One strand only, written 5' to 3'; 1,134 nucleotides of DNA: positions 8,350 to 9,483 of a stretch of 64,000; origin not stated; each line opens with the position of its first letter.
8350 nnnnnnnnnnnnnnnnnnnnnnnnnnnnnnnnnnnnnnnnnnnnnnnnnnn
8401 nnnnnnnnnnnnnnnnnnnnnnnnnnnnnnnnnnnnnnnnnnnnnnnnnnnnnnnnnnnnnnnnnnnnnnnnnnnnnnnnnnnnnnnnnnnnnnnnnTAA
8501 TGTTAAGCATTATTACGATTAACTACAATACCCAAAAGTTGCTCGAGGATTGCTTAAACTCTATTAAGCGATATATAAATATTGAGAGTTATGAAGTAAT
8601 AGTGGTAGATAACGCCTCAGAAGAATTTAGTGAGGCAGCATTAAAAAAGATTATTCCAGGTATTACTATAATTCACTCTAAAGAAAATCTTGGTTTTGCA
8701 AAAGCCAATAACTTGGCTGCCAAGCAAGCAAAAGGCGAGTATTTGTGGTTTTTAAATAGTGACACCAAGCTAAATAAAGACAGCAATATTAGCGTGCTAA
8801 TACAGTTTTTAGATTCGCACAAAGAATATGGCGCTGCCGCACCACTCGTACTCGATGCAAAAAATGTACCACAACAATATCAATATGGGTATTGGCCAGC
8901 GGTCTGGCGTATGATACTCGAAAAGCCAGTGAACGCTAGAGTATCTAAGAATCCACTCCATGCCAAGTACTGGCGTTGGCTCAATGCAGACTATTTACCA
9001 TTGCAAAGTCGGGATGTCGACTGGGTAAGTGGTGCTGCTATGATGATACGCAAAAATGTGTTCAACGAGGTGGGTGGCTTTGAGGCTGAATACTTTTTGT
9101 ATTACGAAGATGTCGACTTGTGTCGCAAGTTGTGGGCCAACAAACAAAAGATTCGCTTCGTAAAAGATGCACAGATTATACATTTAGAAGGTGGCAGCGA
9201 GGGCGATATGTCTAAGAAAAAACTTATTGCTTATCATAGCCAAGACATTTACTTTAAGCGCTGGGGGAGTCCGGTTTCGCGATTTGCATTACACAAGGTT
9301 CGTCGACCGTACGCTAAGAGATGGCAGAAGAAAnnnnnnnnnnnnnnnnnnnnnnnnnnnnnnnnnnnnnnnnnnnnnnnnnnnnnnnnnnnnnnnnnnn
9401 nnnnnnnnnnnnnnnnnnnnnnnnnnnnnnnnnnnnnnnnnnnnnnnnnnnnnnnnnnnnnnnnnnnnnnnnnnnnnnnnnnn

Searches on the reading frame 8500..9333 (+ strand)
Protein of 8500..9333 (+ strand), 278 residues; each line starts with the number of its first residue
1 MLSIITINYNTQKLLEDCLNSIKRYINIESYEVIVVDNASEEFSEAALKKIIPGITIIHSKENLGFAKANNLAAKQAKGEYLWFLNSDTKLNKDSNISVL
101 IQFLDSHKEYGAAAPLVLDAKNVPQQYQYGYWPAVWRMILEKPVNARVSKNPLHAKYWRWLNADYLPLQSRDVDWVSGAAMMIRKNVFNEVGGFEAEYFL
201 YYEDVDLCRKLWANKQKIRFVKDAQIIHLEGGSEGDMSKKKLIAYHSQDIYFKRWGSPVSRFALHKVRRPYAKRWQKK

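Call 3: search_protein_families(library=pfam, proteins=[window:8500-9333:+], max_evalue=0.01)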
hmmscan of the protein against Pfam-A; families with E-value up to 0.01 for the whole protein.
window:8500-9333:+ (278 aa): 8 families
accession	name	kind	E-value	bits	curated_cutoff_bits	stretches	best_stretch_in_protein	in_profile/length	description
PF00535.33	Glycos_transf_2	-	1e-24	87.8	23.3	1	3-118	1-117/168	Glycosyl transferase family 2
PF13641.12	Glyco_tranf_2_3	-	1.6e-12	48.3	27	1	4-231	5-214/230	Glycosyltransferase like family 2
PF10111.15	Glyco_tranf_2_2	-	3.8e-08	33.6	27.3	1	11-214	10-202/276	Glycosyltransferase like family 2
PF13632.12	Glyco_trans_2_3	-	1.9e-05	25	27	1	175-229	72-123/198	Glycosyl transferase family group 2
PF13506.12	Glyco_transf_21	-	0.00013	21.9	21.7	1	68-223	18-149/174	Glycosyl transferase family 21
PF02709.20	Glyco_transf_7C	-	0.00029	20.9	23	1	177-224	20-70/78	N-terminal domain of galactosyltransferase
PF00483.29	NTP_transferase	-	0.0055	16.7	21.2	1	22-148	38-169/245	Nucleotidyl transferase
PF13712.12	Glyco_tranf_2_5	-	0.0075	16.4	27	0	57-228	32-189/210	Glycosyltransferase like family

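Call 4: search_protein_families(library=ncbifam, proteins=[window:8500-9333:+], max_evalue=0.01)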
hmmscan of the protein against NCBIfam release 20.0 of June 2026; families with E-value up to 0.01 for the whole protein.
window:8500-9333:+ (278 aa): 21 families
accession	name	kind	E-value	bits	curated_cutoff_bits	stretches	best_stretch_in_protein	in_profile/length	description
TIGR04283.1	glyco_like_mftF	equivalog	2.8e-19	69.6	182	2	2-124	1-117/221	TIGR04283 family arsenosugar biosynthesis glycosyltransferase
TIGR03965.1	mycofact_glyco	equivalog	1.3e-16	60.6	280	2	10-120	84-194/467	mycofactocin biosynthesis glycosyltransferase MftF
NF041875.1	EPS_EpsD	equivalog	6.4e-15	55.4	370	1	2-254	1-232/325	exopolysaccharide biosynthesis glycosyltransferase EpsD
TIGR03937.1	PgaC_IcaA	equivalog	5.8e-14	51.9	422.3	1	2-113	47-159/407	poly-beta-1,6-N-acetyl-D-glucosamine synthase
NF047683.1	TeichurnBiosyTuaG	equivalog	7.7e-13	48.7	400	1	2-107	8-114/252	teichuronic acid biosynthesis protein TuaG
TIGR01556.1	rhamnosyltran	subfamily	3.6e-11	42.8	200.55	2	23-122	14-117/281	rhamnosyltransferase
NF038299.1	EPS_HpsN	equivalog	8.9e-11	41.3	425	1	2-241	3-235/317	hormogonium polysaccharide biosynthesis glycosyltransferase HpsN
NF007482.0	PRK10073.1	equivalog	4.7e-10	39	423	1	2-93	8-100/334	glycosyltransferase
TIGR03111.1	glyc2_xrt_Gpos1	hypoth_equivalog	1.4e-09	37.3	363.95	1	3-122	52-174/439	TIGR03111 family XrtG-associated glycosyltransferase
NF038302.1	EPS_HpsE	equivalog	1.2e-07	31.1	300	1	2-115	3-122/307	hormogonium polysaccharide biosynthesis glycosyltransferase HpsE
NF050050.1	ProtGlycPglI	equivalog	4.2e-07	29.6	500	1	2-104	4-108/306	GalNAc(5)-diNAcBac-PP-undecaprenol beta-1,3-glucosyltransferase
TIGR04440.1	glyco_TIGR04440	domain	7.3e-06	25.9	70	1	8-113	8-115/215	TIGR00180 family glycosyltransferase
NF050113.1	gal_furan_GlfT1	equivalog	1.4e-05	24.6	330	1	8-231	7-209/290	galactofuranosyltransferase GlfT1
NF045692.1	OglycostaseCruG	equivalog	1.9e-05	23.8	600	1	3-228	44-255/386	2'-O-glycosyltransferase CruG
NF053739.1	GlytfEpsEBac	equivalog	3.9e-05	22.8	450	1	2-111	3-114/265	glycosyltransferase EpsE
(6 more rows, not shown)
